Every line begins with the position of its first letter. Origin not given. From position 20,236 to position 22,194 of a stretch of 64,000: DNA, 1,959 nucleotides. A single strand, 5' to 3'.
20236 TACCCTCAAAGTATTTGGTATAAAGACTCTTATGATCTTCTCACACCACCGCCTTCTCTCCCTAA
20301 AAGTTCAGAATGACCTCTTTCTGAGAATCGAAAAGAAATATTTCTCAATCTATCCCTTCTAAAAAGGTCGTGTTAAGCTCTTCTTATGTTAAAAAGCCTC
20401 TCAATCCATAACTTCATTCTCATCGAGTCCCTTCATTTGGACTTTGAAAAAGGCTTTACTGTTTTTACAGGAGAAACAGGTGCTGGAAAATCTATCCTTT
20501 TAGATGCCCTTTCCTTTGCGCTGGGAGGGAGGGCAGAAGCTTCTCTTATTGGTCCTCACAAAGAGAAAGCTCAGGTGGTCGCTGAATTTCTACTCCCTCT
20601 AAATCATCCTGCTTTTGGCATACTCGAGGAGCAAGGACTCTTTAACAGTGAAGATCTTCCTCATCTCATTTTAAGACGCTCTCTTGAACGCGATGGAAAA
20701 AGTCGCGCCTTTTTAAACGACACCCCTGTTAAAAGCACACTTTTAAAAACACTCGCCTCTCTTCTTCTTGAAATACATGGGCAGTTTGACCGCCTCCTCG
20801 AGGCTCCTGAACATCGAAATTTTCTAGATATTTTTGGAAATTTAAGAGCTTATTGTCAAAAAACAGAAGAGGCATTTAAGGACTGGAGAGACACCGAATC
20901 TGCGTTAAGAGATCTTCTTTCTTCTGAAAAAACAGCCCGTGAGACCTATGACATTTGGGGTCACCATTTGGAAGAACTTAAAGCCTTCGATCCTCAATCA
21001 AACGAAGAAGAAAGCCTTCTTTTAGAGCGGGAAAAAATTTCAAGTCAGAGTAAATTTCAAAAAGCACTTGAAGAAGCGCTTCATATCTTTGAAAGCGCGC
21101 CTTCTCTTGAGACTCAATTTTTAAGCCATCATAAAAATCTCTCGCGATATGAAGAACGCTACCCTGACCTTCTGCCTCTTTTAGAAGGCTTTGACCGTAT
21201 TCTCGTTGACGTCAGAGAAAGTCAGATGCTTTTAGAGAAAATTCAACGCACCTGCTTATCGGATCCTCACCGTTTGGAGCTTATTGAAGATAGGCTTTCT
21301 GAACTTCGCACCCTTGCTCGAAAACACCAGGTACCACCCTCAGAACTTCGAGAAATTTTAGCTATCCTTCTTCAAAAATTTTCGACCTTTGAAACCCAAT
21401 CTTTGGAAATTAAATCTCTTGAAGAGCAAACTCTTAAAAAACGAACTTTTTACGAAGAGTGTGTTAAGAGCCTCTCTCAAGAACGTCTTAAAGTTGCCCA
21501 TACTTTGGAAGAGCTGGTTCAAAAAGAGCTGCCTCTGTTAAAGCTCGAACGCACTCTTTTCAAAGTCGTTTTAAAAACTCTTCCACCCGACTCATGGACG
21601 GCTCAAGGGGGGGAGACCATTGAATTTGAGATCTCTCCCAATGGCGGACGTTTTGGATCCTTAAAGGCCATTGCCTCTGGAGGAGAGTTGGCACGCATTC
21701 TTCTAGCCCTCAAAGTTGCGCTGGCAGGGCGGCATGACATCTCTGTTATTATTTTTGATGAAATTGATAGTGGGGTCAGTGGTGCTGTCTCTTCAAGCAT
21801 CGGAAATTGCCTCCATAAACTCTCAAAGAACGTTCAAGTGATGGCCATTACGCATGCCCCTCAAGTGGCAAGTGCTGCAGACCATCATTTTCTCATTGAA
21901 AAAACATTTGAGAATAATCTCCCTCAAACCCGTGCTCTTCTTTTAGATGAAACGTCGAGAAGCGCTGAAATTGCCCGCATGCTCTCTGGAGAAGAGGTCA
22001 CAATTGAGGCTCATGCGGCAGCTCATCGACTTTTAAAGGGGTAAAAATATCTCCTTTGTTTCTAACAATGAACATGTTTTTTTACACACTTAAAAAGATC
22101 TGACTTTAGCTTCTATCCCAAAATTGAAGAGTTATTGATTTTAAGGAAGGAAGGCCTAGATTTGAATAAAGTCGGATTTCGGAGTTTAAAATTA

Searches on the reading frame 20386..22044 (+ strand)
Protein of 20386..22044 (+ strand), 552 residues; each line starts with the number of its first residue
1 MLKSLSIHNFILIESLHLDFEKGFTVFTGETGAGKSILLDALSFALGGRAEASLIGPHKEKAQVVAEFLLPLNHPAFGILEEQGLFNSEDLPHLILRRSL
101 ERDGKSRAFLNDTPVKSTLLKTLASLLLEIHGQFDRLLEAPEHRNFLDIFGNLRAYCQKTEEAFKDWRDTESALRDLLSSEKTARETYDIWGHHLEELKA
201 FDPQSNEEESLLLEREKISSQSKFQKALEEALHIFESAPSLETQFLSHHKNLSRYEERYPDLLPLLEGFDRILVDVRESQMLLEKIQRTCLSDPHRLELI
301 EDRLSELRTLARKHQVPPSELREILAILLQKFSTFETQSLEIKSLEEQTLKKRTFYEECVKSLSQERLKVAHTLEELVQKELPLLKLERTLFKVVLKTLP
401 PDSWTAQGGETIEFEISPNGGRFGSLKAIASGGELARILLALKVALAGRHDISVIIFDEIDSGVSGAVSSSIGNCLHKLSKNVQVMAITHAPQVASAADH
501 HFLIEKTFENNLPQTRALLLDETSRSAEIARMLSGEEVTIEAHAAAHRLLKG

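Call 24: search_protein_families(library=ncbifam, proteins=[window:20386-22044:+], max_evalue=0.00001)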
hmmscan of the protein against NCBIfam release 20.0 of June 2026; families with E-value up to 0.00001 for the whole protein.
window:20386-22044:+ (552 aa): 8 families
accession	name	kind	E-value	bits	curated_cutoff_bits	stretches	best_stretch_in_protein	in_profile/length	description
TIGR00634.1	recN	equivalog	4.1e-127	425.5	407.85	1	1-551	1-562/563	DNA repair protein RecN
NF008121.0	PRK10869.1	equivalog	2e-111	373.2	418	1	1-551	1-552/553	DNA repair protein RecN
TIGR02168.1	SMC_prok_B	equivalog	9.1e-09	33.6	567.35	0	15-116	16-120/1181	chromosome segregation protein SMC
NF002244.0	PRK01156.1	equivalog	4.3e-08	31.7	847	0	2-48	3-49/895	DNA double-strand break repair ATPase Rad50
TIGR02169.1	SMC_prok_A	equivalog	5.6e-07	27.6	729.4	1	17-50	18-51/1165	chromosome segregation protein SMC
NF041760.1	PtuA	equivalog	8e-07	28.3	500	0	2-43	52-93/524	retron Ec78 anti-phage system effector ATPase PtuA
NF040873.1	AztA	equivalog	8.1e-07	28.8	220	0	431-502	121-189/191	zinc ABC transporter ATP-binding protein AztA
TIGR00611.2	recf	equivalog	5.2e-06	25.9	172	1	2-49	1-48/339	DNA replication/repair protein RecF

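Call 47: find_encoding_contigs(protein=window:20386-22044:+, flank=2000, max_places=10)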
Protein window:20386-22044:+ (552 aa): 4 contigs read that carry it; 3 places shown.
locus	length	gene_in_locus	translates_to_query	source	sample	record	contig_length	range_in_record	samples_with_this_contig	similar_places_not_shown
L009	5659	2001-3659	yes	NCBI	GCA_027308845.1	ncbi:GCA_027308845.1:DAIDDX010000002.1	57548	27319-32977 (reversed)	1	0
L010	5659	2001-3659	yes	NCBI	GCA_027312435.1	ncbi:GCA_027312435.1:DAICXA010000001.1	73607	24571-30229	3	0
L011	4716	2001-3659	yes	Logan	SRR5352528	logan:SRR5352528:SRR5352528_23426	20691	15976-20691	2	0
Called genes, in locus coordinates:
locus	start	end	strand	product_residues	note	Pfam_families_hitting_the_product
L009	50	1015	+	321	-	PF03331:LpxC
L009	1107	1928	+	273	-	PF13512:TPR_18, PF13428:TPR_14 (faint), PF13432:TPR_16 (faint), PF13525:YfiO, PF14559:TPR_19 (faint), PF13174:TPR_6 (weak)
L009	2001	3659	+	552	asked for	PF02463:SMC_N, PF13175:AAA_15 (weak), PF13476:AAA_23, PF13555:AAA_29 (weak), PF13304:AAA_21 (faint)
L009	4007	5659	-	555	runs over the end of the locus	PF09820:AAA-ATPase_like, PF08011:PDDEXK_9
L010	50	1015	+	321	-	PF03331:LpxC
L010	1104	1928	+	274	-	PF13512:TPR_18, PF13428:TPR_14 (faint), PF13525:YfiO, PF13432:TPR_16 (faint), PF14559:TPR_19 (faint), PF13174:TPR_6 (weak)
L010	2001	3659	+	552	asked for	PF02463:SMC_N, PF13175:AAA_15 (weak), PF13476:AAA_23, PF13555:AAA_29 (weak), PF13304:AAA_21 (faint)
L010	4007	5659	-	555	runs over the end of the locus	PF09820:AAA-ATPase_like, PF08011:PDDEXK_9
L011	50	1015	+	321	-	PF03331:LpxC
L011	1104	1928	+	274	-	PF13512:TPR_18, PF13428:TPR_14 (faint), PF13525:YfiO, PF13432:TPR_16 (faint), PF14559:TPR_19 (faint), PF13174:TPR_6 (weak)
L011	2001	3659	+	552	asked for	PF02463:SMC_N, PF13175:AAA_15 (weak), PF13476:AAA_23, PF13555:AAA_29 (weak), PF13304:AAA_21 (faint)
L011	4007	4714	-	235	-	?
